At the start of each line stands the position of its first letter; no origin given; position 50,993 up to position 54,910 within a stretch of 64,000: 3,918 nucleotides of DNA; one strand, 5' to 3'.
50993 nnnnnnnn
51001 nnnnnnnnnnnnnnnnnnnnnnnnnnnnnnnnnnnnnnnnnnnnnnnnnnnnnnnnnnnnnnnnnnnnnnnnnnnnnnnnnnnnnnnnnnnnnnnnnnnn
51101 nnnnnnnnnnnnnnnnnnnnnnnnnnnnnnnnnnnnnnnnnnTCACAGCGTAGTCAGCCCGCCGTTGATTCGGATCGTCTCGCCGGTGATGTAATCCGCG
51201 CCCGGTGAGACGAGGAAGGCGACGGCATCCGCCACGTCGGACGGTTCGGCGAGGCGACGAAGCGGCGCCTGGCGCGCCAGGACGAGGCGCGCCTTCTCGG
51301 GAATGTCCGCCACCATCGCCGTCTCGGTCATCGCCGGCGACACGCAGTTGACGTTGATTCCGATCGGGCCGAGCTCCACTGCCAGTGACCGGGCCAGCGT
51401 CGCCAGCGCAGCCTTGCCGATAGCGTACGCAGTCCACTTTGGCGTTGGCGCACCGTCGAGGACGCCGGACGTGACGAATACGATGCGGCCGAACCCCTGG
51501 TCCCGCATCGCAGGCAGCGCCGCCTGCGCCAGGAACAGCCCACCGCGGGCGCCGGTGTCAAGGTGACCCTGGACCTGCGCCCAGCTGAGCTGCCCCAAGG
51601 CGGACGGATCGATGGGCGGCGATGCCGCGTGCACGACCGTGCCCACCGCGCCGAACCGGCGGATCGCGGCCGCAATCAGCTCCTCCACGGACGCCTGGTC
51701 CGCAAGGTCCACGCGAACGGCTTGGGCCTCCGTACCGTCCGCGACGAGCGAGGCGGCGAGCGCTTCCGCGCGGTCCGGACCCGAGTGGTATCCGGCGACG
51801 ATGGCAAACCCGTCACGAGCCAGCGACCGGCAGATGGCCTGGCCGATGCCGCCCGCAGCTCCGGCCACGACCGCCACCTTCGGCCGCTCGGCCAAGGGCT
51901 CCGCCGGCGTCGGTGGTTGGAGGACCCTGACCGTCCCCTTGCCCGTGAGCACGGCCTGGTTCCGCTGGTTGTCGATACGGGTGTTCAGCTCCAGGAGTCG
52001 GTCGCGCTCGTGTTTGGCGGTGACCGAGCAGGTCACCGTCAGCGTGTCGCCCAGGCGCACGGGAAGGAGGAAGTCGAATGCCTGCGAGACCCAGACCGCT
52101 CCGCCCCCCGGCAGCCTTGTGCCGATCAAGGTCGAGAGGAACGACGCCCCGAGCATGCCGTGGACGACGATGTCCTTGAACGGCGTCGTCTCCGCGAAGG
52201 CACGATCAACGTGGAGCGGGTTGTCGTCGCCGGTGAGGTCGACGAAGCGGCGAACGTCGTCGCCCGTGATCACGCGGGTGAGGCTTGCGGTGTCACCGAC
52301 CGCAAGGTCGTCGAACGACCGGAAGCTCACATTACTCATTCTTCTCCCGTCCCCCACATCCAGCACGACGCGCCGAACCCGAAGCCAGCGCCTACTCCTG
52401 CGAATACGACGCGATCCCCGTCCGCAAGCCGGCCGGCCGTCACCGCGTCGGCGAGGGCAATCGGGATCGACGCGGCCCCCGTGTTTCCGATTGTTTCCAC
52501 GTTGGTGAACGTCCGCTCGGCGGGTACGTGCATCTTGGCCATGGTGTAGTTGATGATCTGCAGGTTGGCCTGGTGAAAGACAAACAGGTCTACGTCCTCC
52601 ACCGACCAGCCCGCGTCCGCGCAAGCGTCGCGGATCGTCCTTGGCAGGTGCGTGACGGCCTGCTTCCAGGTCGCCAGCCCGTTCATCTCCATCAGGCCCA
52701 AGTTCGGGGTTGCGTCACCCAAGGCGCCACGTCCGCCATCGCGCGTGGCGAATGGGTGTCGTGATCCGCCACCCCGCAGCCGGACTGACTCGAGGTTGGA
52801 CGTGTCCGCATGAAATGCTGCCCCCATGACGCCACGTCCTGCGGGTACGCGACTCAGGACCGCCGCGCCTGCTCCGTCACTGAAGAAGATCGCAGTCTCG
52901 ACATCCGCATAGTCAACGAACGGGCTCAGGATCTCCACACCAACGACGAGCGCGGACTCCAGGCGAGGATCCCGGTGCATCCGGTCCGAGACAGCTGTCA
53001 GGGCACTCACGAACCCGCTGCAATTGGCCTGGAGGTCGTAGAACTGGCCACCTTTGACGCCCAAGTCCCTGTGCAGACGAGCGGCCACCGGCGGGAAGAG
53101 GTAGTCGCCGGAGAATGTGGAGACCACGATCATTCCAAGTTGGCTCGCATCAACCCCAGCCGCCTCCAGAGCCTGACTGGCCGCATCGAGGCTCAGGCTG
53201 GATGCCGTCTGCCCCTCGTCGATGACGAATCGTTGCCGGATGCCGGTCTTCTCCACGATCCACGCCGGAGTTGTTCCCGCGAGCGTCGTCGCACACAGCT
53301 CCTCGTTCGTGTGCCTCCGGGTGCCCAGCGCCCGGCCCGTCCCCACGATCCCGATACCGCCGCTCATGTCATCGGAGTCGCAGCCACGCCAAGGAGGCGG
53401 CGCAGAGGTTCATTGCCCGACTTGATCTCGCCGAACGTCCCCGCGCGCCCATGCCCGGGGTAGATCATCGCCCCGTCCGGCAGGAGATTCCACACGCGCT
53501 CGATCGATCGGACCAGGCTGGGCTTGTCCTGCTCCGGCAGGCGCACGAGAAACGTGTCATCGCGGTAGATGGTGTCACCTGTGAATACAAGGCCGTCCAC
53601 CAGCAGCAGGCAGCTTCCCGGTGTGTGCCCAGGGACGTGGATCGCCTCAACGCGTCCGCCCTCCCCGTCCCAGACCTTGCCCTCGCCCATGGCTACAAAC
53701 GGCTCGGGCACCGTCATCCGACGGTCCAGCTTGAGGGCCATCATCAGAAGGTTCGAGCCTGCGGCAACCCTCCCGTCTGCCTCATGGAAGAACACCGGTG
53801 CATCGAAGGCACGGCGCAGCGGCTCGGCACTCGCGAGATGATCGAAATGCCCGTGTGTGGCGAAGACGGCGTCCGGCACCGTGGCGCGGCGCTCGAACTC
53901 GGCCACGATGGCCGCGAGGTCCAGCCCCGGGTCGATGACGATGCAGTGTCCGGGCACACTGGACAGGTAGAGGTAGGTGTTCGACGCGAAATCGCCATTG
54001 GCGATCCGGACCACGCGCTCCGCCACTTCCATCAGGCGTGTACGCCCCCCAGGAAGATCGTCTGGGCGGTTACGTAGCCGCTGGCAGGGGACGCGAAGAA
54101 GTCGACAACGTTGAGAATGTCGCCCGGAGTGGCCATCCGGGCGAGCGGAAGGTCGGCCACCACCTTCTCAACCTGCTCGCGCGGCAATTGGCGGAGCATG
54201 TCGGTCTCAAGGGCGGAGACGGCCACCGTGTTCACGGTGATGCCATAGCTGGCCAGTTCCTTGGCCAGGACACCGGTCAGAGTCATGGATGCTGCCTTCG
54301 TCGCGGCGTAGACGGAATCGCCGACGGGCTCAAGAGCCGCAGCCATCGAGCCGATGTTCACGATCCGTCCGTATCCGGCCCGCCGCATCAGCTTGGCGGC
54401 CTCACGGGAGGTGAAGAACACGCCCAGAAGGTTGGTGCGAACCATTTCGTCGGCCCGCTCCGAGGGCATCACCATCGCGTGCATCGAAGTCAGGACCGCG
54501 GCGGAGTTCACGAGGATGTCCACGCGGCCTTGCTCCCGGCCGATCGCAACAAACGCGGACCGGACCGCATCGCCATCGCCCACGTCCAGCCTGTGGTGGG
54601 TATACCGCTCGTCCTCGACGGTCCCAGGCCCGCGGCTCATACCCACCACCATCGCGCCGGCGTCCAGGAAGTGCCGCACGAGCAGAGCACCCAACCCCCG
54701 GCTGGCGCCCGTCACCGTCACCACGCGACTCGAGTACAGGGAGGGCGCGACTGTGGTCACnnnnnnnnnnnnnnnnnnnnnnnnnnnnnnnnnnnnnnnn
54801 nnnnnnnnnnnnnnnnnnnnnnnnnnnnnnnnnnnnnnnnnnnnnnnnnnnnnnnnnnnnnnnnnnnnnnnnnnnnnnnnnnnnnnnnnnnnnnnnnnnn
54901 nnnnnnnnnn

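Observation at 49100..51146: FkbH-like (DxDGTLW) loader with cognate ACP and methyltransferase outside a PKS context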

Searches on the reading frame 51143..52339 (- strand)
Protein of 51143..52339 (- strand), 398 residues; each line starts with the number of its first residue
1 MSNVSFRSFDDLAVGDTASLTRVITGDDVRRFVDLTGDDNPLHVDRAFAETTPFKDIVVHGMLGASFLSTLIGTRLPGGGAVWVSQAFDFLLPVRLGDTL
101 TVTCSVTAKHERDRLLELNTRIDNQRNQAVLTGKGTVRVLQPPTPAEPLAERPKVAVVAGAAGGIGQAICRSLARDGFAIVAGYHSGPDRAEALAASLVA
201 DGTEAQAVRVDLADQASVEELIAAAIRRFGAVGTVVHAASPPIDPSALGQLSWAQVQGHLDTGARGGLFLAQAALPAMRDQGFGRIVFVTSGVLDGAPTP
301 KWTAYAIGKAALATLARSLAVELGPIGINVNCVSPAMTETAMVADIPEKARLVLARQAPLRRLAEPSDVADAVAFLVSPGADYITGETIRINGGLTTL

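Call 4: search_protein_families(library=pfam, proteins=[window:51143-52339:-], max_evalue=0.01)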
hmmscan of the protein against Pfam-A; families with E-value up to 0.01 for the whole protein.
window:51143-52339:- (398 aa): 11 families
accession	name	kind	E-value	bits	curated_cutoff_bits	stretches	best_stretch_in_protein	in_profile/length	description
PF13561.12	adh_short_C2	-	3.8e-49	167.9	27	1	160-396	1-236/236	Enoyl-(Acyl carrier protein) reductase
PF00106.31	adh_short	-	3.7e-39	134.7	26.6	1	154-349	1-193/195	short chain dehydrogenase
PF01575.25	MaoC_dehydratas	-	6.4e-20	71.4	27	1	20-115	14-110/123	MaoC like domain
PF08659.16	KR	-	1e-11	45.5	22.6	1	157-318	4-162/180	KR domain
PF13452.11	FAS1_DH_region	-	5e-10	40.1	22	1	18-132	8-131/132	FAS1-like, dehydratase domain region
PF23441.1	SDR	-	2.2e-08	34.2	27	1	160-395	14-255/258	SDR-like rossmann domain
PF01370.27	Epimerase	-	3.6e-07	30.3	20.9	1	157-375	2-223/240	NAD dependent epimerase/dehydratase family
PF13460.12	NAD_binding_10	-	7.8e-07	29.6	27.2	1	160-310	1-120/184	NAD(P)H-binding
PF03061.28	4HBT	-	0.00062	20.5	20.6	1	64-107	17-57/79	Thioesterase superfamily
PF03435.24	Sacchrp_dh_NADP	-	0.0013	19.5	25.1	1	157-241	2-78/129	Saccharopine dehydrogenase NADP binding domain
PF03807.23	F420_oxidored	-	0.0037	18.3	21.6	1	155-210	2-51/94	NADP oxidoreductase coenzyme F420-dependent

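Call 5: search_protein_families(library=ncbifam, proteins=[window:51143-52339:-], max_evalue=0.01)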
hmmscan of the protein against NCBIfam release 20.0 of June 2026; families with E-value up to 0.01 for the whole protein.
window:51143-52339:- (398 aa): 234 families (the best 25 are shown)
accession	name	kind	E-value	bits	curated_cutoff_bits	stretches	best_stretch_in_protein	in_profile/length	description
NF005559.1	PRK07231.1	subfamily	8.8e-52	176.1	215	1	154-396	5-248/249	glucose 1-dehydrogenase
NF009466.0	PRK12826.1-2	subfamily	5.2e-49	166.9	222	1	154-396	4-245/248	3-oxoacyl-ACP reductase FabG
NF009464.0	PRK12824.1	subfamily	5.2e-47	160.6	269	1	153-395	2-242/245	3-oxoacyl-ACP reductase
NF047420.2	EF_P_mod_YmfI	equivalog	1.1e-45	156.3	238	1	156-395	2-235/236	elongation factor P 5-aminopentanone reductase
NF006393.0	PRK08642.1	equivalog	1.1e-45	156.2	292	1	153-396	6-252/254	3-oxoacyl-ACP reductase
NF053701.1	CsHdxCHCADhChcB2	equivalog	1.2e-44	152.7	350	1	153-397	3-244/245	cis-4-hydroxycyclohexanecarboxylate dehydrogenase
NF004197.0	PRK05653.1-1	equivalog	1.5e-44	152.5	332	1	154-396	8-247/249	3-oxoacyl-ACP reductase FabG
NF009468.0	PRK12826.1-4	equivalog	2.7e-44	151.8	318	1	154-395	8-247/256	SDR family oxidoreductase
TIGR01830.1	3oxo_ACP_reduc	equivalog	2.8e-44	151.6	297.75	1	156-395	1-238/239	3-oxoacyl-[acyl-carrier-protein] reductase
TIGR01829.1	AcAcCoA_reduct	subfamily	6.9e-44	150.3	302.1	1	154-395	1-240/242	acetoacetyl-CoA reductase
NF004200.0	PRK05653.1-5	equivalog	2.2e-43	148.6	273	1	155-395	4-241/242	3-oxoacyl-ACP reductase FabG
NF004198.0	PRK05653.1-3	equivalog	3.8e-43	147.7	296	1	153-396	7-247/248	3-oxoacyl-ACP reductase FabG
NF005975.0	PRK08063.1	equivalog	5.4e-43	147.1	328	1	153-397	4-248/250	enoyl-[acyl-carrier-protein] reductase FabL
NF009384.0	PRK12743.1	equivalog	3.1e-42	144.6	264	1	152-396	5-248/258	SDR family oxidoreductase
NF006598.0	PRK09135.1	equivalog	3.1e-41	141.6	288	1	152-395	5-245/249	pteridine reductase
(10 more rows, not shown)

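Call 73: search_solved_structures(query=window:51143-52339:-, max_evalue=1e-15)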
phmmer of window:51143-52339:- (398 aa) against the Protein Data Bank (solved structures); distinct sequences matched with E-value up to 1e-15: 343 (the best 60 are shown).
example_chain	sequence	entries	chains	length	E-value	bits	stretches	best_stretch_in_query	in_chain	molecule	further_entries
3ftp_A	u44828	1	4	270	4.9e-39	137.7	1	153-395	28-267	3-oxoacyl-[acyl-carrier protein] reductase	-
4nbu_A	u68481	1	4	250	1.1e-36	129.9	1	153-395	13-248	3-oxoacyl-(Acyl-carrier-protein) reductase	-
3osu_A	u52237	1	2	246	1.2e-33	120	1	153-395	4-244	3-oxoacyl-[acyl-carrier-protein] reductase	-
3sj7_A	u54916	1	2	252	1.3e-33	119.8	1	153-395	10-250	3-oxoacyl-(Acyl-carrier-protein) reductase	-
3o4r_A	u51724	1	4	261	2.4e-31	112.4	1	145-395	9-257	Dehydrogenase/reductase SDR family member 4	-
4jro_A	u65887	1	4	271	3e-31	112.1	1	152-395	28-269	FabG protein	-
4m8s_A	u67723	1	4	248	1.3e-30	110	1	154-395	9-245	Putative 3-oxoacyl-[acyl-carrier protein] reductase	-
7b81_A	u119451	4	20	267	1.5e-30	109.8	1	154-395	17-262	Short-chain dehydrogenase/reductase SDR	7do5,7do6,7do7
7tzp_A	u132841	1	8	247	2.4e-30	109.1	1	153-395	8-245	3-oxoacyl-ACP reductase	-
6t6n_A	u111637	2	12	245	3.5e-30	108.6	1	152-395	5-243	3-oxoacyl-[acyl-carrier protein] reductase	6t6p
4e3z_A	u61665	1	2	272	4.9e-30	108.1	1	150-394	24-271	Putative oxidoreductase protein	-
5cdy_A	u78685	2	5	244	5.5e-30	107.9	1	153-395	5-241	3-oxoacyl-[acyl-carrier protein] reductase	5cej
2ph3_A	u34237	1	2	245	1.2e-29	106.8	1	155-396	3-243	3-oxoacyl-[acyl carrier protein] reductase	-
4dml_A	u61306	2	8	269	1.9e-29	106.1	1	147-396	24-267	3-oxoacyl-[acyl-carrier-protein] reductase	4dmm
6t60_A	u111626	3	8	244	2.7e-29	105.7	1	150-395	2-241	3-oxoacyl-(Acyl-carrier-protein) reductase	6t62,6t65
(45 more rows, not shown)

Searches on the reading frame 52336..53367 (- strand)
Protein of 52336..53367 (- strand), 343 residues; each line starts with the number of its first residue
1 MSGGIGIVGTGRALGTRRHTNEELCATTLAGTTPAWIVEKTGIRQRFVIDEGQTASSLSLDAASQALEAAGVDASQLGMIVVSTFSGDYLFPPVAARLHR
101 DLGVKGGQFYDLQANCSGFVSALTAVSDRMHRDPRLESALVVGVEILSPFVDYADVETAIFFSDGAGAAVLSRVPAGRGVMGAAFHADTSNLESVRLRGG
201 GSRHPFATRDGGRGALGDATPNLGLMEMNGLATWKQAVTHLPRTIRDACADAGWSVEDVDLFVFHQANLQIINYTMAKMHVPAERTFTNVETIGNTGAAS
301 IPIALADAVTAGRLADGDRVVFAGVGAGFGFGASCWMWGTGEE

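Call 4: search_protein_families(library=pfam, proteins=[window:52336-53367:-], max_evalue=0.01)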
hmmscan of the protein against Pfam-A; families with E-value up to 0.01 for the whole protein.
window:52336-53367:- (343 aa): 2 families
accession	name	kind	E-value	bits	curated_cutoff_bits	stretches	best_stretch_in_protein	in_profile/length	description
PF08541.16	ACP_syn_III_C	-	2.6e-30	104.9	26.6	1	249-338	1-90/90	3-Oxoacyl-[acyl-carrier-protein (ACP)] synthase III C terminal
PF08545.16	ACP_syn_III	-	2e-19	69.7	24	1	110-188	1-79/80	3-Oxoacyl-[acyl-carrier-protein (ACP)] synthase III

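Call 5: search_protein_families(library=ncbifam, proteins=[window:52336-53367:-], max_evalue=0.01)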
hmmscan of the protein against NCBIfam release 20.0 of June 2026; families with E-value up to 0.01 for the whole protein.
window:52336-53367:- (343 aa): 13 families
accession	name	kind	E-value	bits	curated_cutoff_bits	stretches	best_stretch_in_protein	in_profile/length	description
NF006829.0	PRK09352.1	subfamily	7.7e-87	291.3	249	1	5-338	5-321/322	beta-ketoacyl-ACP synthase 3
TIGR00747.1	fabH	subfamily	7.2e-73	245.5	292.1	1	6-334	4-318/322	beta-ketoacyl-ACP synthase III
NF004623.0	PRK05963.1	equivalog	1.7e-57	195.2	437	1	6-336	7-326/328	beta-ketoacyl-ACP synthase III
NF005541.0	PRK07204.1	equivalog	4.3e-42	144.7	402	1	4-332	4-323/329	beta-ketoacyl-ACP synthase III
NF005308.0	PRK06840.1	equivalog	1.5e-39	136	315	1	5-340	5-337/339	3-oxoacyl-ACP synthase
NF006720.0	PRK09258.1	equivalog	1.4e-37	129.8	285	1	39-329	45-329/338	3-oxoacyl-ACP synthase III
NF005703.0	PRK07515.1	equivalog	1.3e-24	86.8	304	1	50-333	91-367/373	beta-ketoacyl-ACP synthase III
NF009519.0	PRK12880.1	equivalog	3e-18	66.2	436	1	41-334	46-334/353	beta-ketoacyl-ACP synthase III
NF003274.0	PRK04262.1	equivalog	1.1e-15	57.5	244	1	5-331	3-301/347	hydroxymethylglutaryl-CoA synthase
NF005293.2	PRK06816.1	subfamily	1.5e-12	47.2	450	1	244-322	277-360/378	StlD/DarB family beta-ketosynthase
TIGR00748.1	HMG_CoA_syn_Arc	equivalog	2.3e-09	37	353.35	2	245-331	214-300/345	hydroxymethylglutaryl-CoA synthase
NF053539.1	resorcinol_DarB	exception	8.3e-09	35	550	1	247-322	279-359/377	dialkylresorcinol biosynthesis protein DarB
NF004936.0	PRK06289.1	equivalog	0.00036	19.4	375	1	49-147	20-120/405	acetyl-CoA acetyltransferase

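Call 61: search_solved_structures(query=window:52336-53367:-, max_evalue=1e-20)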
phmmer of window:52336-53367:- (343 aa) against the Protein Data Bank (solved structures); distinct sequences matched with E-value up to 1e-20: 40.
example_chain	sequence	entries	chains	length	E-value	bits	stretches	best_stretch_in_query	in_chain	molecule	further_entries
4dfe_A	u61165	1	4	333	1.4e-53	185.3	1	7-335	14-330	3-oxoacyl-[acyl-carrier-protein] synthase 3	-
8vd9_A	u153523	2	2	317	3.1e-49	171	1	5-191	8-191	Beta-ketoacyl-[acyl-carrier-protein] synthase III 1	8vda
6x7r_A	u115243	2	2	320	1.5e-48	168.8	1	6-334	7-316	3-oxoacyl-[acyl-carrier-protein] synthase 3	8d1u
2ebd_A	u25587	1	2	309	1.6e-48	168.7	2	4-190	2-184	3-oxoacyl-[acyl-carrier-protein] synthase 3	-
1hn9_A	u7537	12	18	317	2.1e-48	168.3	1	7-334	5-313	BETA-KETOACYL-ACYL CARRIER PROTEIN SYNTHASE III | 3-oxoacyl-[acyl-carrier-protein] synthase III | 3-oxoacyl-[acyl-carrier-protein] synthase 3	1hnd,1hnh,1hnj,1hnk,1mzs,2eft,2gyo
9ka2_A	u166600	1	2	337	2.7e-48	168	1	7-334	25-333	Beta-ketoacyl-[acyl-carrier-protein] synthase III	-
3il9_A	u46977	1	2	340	2.8e-48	167.9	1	7-334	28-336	3-oxoacyl-[acyl-carrier-protein] synthase 3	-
1ebl_A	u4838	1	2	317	3.9e-48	167.4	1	7-334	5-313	BETA-KETOACYL-ACP SYNTHASE III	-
4ryb_A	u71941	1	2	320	2.3e-47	164.9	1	7-334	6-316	3-oxoacyl-[acyl-carrier-protein] synthase 3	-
9ka5_A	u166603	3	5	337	1.4e-46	162.3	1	7-334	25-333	Beta-ketoacyl-[acyl-carrier-protein] synthase III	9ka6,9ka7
4wzu_A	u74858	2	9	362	1.7e-45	158.8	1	7-339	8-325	3-oxoacyl-[acyl-carrier-protein] synthase 3 protein 2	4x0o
1ub7_A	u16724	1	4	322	7e-45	156.8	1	6-339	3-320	3-oxoacyl-[acyl-carrier protein] synthase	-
4nhd_A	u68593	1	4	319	1.8e-44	155.4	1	7-334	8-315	3-oxoacyl-[acyl-carrier-protein] synthase 3 protein 1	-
6a9n_A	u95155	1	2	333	2.6e-44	154.9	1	7-332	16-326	3-oxoacyl-[acyl-carrier-protein] synthase 3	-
4x9k_A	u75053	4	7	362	4.2e-44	154.2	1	7-339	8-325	3-oxoacyl-[acyl-carrier-protein] synthase 3 protein 2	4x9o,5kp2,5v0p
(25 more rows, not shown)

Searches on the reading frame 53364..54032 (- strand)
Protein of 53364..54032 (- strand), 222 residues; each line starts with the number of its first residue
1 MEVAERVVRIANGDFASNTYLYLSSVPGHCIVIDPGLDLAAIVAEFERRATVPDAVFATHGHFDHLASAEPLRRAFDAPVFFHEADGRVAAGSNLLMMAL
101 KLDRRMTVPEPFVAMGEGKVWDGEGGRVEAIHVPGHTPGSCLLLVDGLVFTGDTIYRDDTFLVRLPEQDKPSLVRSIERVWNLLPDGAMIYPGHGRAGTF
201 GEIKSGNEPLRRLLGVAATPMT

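Call 4: search_protein_families(library=pfam, proteins=[window:53364-54032:-], max_evalue=0.01)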
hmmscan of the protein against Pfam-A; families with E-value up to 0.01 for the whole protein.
window:53364-54032:- (222 aa): 3 families
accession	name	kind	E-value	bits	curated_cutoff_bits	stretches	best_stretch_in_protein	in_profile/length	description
PF00753.33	Lactamase_B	-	1.3e-25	91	22.7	1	13-194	2-196/196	Metallo-beta-lactamase superfamily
PF12706.13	Lactamase_B_2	-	3.4e-07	30.5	27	1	31-96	3-76/200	Beta-lactamase superfamily domain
PF13483.12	Lactamase_B_3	-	0.0014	19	24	1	24-74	12-57/160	Beta-lactamase superfamily domain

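Call 5: search_protein_families(library=ncbifam, proteins=[window:53364-54032:-], max_evalue=0.01)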
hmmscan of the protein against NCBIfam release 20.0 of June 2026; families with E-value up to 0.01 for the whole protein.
window:53364-54032:- (222 aa): 8 families
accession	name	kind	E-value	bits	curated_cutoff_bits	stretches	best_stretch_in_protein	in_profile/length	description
NF041804.1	MBL_fold_SolJ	exception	2.1e-20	72.9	350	1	2-195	3-179/224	solanimycin biosynthesis MBL-fold hydrolase SolJ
TIGR03413.1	GSH_gloB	equivalog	1.4e-14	54.1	200.8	1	18-194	9-164/248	hydroxyacylglutathione hydrolase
NF007597.0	PRK10241.1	equivalog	7.5e-10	38.5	421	1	15-82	9-75/251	hydroxyacylglutathione hydrolase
NF012229.1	bla_class_B_core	domain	1.5e-09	38.2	100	1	20-144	17-137/139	metallo-beta-lactamase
NF033105.1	bla_subclass_B3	equivalog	1e-05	25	240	1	57-141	66-151/257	subclass B3 metallo-beta-lactamase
NF040641.1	bifunc_ST_SDO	equivalog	6e-05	22.1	625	1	50-194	199-342/423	bifunctional sulfur transferase/dioxygenase Blh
NF001911.0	PRK00685.1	equivalog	0.00071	19.1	144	1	29-81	18-69/228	metal-dependent hydrolase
NF053820.1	MBLfold_Strvi7410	exception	0.00079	18.9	525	0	115-144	158-188/343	Strvi_7410 family MBL fold metallo-hydrolase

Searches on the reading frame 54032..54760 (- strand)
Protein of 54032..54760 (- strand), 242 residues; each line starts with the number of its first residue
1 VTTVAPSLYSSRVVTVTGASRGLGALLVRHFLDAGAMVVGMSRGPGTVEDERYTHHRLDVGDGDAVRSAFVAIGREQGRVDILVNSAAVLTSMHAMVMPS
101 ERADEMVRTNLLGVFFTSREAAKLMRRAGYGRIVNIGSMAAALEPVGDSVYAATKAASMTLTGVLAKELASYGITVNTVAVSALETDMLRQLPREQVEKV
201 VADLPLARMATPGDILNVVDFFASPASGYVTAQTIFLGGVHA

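Call 8: search_protein_families(library=pfam, proteins=[window:54032-54760:-], max_evalue=0.001)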
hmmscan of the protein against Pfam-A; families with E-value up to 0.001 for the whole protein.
window:54032-54760:- (242 aa): 4 families
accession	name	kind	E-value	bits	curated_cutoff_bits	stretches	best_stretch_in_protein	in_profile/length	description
PF13561.12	adh_short_C2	-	1.6e-39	136.4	27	1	18-237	1-231/236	Enoyl-(Acyl carrier protein) reductase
PF00106.31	adh_short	-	1e-38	133.2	26.6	1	13-194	2-192/195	short chain dehydrogenase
PF01370.27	Epimerase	-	2.3e-06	27.7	20.9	1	14-161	1-152/240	NAD dependent epimerase/dehydratase family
PF08659.16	KR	-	9.9e-05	22.8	22.6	0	15-161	4-159/180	KR domain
